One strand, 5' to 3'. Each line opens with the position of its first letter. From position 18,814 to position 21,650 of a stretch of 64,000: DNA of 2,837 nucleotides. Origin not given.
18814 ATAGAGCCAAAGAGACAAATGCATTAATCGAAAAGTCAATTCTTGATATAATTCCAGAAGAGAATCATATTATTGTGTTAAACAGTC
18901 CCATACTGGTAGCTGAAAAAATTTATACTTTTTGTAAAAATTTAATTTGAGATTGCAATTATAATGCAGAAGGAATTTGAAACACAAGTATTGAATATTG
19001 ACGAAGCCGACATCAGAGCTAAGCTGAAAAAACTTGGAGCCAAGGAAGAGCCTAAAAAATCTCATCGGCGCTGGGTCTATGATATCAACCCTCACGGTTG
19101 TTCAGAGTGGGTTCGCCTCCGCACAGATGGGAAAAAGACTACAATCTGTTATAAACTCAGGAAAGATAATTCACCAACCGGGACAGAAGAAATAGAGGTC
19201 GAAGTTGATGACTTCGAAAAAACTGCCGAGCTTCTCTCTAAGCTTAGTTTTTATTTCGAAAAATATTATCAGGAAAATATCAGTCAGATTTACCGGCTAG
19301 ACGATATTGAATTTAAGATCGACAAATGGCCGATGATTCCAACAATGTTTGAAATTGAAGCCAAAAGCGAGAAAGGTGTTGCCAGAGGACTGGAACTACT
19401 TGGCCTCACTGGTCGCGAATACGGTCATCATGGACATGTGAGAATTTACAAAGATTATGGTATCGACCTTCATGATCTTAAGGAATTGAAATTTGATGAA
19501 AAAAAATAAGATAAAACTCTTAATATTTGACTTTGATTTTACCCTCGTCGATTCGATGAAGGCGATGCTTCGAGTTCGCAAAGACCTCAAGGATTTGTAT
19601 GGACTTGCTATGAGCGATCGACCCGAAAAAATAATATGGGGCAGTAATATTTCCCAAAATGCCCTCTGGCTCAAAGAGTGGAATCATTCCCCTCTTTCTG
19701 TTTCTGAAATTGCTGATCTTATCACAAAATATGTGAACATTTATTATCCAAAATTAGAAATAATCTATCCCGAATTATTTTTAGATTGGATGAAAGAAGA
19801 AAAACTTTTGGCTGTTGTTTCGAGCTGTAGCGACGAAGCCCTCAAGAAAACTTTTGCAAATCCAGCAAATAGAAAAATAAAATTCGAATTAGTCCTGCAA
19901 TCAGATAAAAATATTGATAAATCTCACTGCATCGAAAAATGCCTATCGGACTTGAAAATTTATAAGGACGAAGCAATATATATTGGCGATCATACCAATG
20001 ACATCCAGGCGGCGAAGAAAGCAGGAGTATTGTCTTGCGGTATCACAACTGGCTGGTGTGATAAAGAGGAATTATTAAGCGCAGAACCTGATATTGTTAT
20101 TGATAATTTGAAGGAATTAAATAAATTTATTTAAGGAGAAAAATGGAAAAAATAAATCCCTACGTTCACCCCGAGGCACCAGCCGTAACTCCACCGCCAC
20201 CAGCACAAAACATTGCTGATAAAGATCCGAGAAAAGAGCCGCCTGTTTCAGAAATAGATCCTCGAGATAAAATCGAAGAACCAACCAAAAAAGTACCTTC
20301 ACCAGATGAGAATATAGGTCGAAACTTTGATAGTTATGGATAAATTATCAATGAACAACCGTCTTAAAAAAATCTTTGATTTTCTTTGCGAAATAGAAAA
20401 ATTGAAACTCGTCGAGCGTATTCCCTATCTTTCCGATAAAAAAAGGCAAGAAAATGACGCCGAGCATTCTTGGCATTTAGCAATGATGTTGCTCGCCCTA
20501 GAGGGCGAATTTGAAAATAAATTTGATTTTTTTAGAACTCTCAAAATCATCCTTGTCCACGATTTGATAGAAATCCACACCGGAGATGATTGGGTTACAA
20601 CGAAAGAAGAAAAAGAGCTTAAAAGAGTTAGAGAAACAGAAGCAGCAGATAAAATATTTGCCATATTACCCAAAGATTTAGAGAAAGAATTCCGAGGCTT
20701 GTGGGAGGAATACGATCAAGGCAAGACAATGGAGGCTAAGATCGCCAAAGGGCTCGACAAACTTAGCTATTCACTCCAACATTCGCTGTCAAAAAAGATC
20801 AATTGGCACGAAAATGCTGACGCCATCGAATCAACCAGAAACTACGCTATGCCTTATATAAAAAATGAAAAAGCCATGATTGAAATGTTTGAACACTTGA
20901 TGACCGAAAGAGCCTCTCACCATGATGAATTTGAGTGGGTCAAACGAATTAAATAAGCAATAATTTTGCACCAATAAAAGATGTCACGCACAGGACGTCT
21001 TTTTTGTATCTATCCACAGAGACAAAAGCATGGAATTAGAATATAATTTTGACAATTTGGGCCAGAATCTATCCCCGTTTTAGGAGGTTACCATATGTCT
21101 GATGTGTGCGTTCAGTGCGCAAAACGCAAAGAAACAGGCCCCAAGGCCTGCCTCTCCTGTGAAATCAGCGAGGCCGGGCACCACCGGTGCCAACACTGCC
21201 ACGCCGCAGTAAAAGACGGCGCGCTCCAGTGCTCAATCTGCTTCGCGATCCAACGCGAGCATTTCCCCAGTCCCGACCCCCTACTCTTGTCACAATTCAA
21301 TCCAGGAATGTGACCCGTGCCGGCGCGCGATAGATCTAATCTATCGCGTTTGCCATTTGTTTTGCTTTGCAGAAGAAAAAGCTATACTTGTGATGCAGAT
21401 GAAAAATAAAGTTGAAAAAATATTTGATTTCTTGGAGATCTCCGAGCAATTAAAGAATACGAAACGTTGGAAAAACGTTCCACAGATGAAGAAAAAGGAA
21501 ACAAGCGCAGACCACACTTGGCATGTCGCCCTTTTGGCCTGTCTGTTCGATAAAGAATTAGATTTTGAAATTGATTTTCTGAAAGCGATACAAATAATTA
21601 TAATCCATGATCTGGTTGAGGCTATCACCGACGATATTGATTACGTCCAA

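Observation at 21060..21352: GC-rich mini-islet: strong SD + 72-aa 4xCxxC protein + palindromic terminator, inserted between two HD-domain genes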

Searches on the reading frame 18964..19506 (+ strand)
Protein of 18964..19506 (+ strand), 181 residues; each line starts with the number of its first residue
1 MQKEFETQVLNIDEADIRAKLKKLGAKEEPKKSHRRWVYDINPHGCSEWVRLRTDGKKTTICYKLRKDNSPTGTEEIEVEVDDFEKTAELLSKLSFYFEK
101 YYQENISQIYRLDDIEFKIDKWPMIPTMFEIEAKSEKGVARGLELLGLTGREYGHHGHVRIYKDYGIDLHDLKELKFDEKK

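Call 105: search_protein_families(library=pfam, max_evalue=0.00001, proteins=[window:18964-19506:+])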
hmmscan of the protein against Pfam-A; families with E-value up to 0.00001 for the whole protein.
window:18964-19506:+ (181 aa): 1 family
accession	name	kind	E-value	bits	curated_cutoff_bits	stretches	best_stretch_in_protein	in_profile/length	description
PF01928.26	CYTH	-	5.5e-07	30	23.2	1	21-137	22-149/179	CYTH domain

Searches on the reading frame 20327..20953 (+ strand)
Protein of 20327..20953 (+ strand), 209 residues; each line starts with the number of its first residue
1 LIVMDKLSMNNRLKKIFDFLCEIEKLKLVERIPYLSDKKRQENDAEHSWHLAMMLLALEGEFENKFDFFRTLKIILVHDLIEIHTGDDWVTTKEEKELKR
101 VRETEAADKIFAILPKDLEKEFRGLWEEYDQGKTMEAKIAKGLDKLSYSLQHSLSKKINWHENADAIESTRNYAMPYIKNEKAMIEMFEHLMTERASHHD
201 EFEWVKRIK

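Call 10: search_protein_families(library=pfam, max_evalue=1, proteins=[window:20327-20953:+])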
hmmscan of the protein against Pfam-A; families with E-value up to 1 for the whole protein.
window:20327-20953:+ (209 aa): 3 families
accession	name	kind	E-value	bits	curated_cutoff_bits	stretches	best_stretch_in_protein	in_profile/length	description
PF13023.12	HD_3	-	8.9e-39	133.5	22.5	1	23-166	1-145/165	HD domain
PF12917.13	YfbR-like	-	2.6e-15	57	25.9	1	19-169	2-158/182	5'-deoxynucleotidase YfbR-like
PF01966.28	HD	-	0.00058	20.6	22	1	45-147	2-114/116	HD domain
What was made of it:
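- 20327..20956 (+): Upstream neighbour: single HD_3 / YfbR-like phosphohydrolase gene (209 aa). Context only. Pfam PF13023 E 8.9e-39 (call 10).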

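Call 16: find_encoding_contigs(protein=window:20327-20953:+, flank=10000)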
Protein window:20327-20953:+ (209 aa): no gene with exactly this product is on record in the collection.

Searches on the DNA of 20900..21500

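Call 19: search_rna_families(source=window, start=20900, end=21500, threshold=evalue, max_evalue=10)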
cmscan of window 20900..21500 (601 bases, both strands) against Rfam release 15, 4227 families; matches with E-value up to 10: 4.
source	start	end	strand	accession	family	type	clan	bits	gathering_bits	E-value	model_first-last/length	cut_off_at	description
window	21387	21449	+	RF01592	plasmodium_snoR17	Gene; snRNA; snoRNA; CD-box;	-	21.5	51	7.8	1-80/80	no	small nucleolar RNA snoR17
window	21421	21496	-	RF02256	adapt33_2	Gene; lncRNA;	-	18.8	60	2.7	1-71/71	no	Adaptive response 33 conserved region 2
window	21457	21476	+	RF01377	CRISPR-DR64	Gene; CRISPR;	CL00015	16.3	40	5.5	1-37/37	no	CRISPR RNA direct repeat element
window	21126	21153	-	RF00489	ctRNA_p42d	Gene; antisense;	-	15.2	50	3.2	1-46/46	no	ctRNA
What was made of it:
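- On Known RNA families (Rfam 15): Only noise appears at E up to 10 in 20900-21500 (call 19).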

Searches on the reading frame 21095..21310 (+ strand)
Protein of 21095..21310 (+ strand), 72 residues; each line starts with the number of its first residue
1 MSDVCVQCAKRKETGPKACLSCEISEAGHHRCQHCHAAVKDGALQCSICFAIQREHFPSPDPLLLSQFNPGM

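Call 10: search_protein_families(library=pfam, max_evalue=1, proteins=[window:21095-21310:+])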
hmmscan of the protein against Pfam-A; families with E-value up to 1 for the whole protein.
window:21095-21310:+ (72 aa): 3 families
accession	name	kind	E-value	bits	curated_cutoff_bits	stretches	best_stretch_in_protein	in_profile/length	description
PF13240.11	Zn_Ribbon_1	-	0.0011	19.1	25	1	32-49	2-19/23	zinc-ribbon domain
PF12773.13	DZR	-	0.0098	16.5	27.3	1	5-49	1-44/45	Double zinc ribbon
PF05458.17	Siva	-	0.6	10.2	26.2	1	6-52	98-146/173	Cd27 binding protein (Siva)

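Call 13: find_homologous_proteins(query=window:21095-21310:+, max_evalue=10)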
Query window:21095-21310:+: no candidate shares three 5-residue words with the query. No homologue found.

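Call 14: find_encoding_contigs(protein=window:21095-21310:+, flank=10000)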
Protein window:21095-21310:+ (72 aa): no gene with exactly this product is on record in the collection.

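Call 32: search_protein_representatives(protein=window:21095-21310:+)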
Query: 72 residues. Proteins with E-value up to 0.001 (for the whole library): 0; up to 1e-10: 0; up to 1e-30: 0. The best 0 are listed.
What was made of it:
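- Closest known: Pfam DZR. Different: No sequence relative was found among 1.84 billion representative proteins (call 32).
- Tried and rejected: exhaustive phmmer against 1.84 billion representatives (call 32);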

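Call 64: find_homologous_proteins(query=A5, max_evalue=1)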
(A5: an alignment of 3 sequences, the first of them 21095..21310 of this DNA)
Query A5 (3 sequences): no candidate shares three 5-residue words with the query. No homologue found.
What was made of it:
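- Tried and rejected: the word-indexed search with the single protein and with the 3-sequence profile (calls 13, 64);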

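Call 65: search_solved_structures(query=A5, max_evalue=10)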
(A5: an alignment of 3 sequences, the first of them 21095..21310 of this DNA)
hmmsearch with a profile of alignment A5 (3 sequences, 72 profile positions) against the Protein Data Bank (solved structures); distinct sequences matched with E-value up to 10: 4.
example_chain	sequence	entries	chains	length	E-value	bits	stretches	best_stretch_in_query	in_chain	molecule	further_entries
2c6a_A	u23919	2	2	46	0.21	15.1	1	23-59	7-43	UBIQUITIN-PROTEIN LIGASE E3 MDM2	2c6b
8bgu_F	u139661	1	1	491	0.43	14.1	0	23-59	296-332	E3 ubiquitin-protein ligase Mdm2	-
8gqd_E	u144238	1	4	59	1.4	12.5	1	31-52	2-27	Protein-arginine kinase activator protein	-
2kae_A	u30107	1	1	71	2.5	11.7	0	19-57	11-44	GATA-type transcription factor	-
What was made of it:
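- Tried and rejected: a PDB sequence search, which gave only noise at E >= 0.2 (call 65);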

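Call 76: predict_structure(protein=window:21095-21310:+)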
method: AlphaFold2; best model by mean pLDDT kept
length: 72 residues; sequences in the alignment: 1
mean_pLDDT: 56.3   pTM: 0.34
mean pLDDT of the five models: 56.3, 45.8, 44.7, 42.5, 40.5
residues with pLDDT >= 90: 0; 70-90: 1; 50-70: 56; < 50: 15
segments of 3 or more residues with pLDDT < 50: 37-45, 69-72
pLDDT, mean of each block of 10 residues (from residue 1): 60 57 66 55 51 57 51 44
secondary structure, 60 per line:
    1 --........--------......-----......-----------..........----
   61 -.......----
elements in order: H3-10 E19-24 E30-35 H47-56 H62-68
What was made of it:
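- On Zinc-binding protein in general: The AlphaFold single-sequence model has pLDDT 56 (call 76).
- The single-sequence AlphaFold model is unreliable (pLDDT 56, call 76), so no fold comparison was possible.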

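Call 77: search_protein_families(library=ncbifam, max_evalue=0.1, proteins=[window:21095-21310:+])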
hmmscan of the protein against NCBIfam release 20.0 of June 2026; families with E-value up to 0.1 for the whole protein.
window:21095-21310:+ (72 aa): 2 families
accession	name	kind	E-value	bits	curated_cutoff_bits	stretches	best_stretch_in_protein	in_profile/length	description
NF011149.0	PRK14559.1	equivalog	0.042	12.6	374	1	4-53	3-51/642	serine/threonine phosphatase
NF045722.1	c3_cytochr_TmcA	equivalog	0.045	13.6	114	0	23-50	97-124/125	acidic tetraheme cytochrome c3 TmcA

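Call 78: search_protein_families(library=phrogs, max_evalue=0.1, proteins=[window:21095-21310:+])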
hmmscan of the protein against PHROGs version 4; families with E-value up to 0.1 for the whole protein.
window:21095-21310:+ (72 aa): 0 families

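Call 79: search_protein_families(library=padloc, max_evalue=0.1, proteins=[window:21095-21310:+])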
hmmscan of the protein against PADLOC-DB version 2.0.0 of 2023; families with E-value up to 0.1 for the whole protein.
window:21095-21310:+ (72 aa): 0 families

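Call 94: find_related_loci(query=A5, collection=viral_contigs, flank=3000)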
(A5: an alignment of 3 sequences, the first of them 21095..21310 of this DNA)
Query A5 (72 aa) in viral_contigs; peptide patterns used: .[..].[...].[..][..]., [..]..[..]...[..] (x = any residue, [..] = any of these).
40 stretches matched a pattern, but none encodes a relative of the query by tblastn (E <= 1e-3).

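Call 106: list_cluster_members(proteins=[window:21095-21310:+, window:23591-23785:-, window:47364-47519:-, window:47656-48840:-, window:49012-49335:+, window:55529-55831:-, window:55848-56120:-, window:20143-20340:+, L022:1305-1511:+, L021:92-307:+])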
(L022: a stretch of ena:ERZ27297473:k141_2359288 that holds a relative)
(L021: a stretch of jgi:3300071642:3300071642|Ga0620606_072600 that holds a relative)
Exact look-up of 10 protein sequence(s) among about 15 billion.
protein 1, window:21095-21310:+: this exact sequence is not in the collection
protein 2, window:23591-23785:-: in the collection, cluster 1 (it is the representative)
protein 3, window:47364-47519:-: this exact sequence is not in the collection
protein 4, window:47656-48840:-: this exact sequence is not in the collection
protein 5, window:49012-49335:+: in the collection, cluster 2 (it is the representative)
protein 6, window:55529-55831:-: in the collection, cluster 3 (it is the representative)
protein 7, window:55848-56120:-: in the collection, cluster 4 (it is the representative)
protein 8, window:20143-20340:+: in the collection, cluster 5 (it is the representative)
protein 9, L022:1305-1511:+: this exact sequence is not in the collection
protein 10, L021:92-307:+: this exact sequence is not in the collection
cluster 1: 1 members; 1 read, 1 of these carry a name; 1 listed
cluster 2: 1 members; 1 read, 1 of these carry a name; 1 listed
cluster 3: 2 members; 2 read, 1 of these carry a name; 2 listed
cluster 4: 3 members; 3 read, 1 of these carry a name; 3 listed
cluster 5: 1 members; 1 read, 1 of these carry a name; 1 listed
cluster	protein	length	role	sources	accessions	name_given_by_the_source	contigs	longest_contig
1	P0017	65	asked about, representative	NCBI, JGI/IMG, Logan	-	hypothetical protein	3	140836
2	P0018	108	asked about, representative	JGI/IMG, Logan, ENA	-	hypothetical protein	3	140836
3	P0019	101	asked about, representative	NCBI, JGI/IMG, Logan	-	hypothetical protein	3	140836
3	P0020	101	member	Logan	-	-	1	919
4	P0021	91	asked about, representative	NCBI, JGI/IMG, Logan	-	hypothetical protein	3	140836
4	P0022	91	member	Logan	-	-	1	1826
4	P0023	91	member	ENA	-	-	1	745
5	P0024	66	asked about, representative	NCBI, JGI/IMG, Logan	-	hypothetical protein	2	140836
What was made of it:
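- The exact sequences of three orthologs are not in the 15-billion-protein collection, whereas the other small ORFs of the window are (calls 14, 106).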
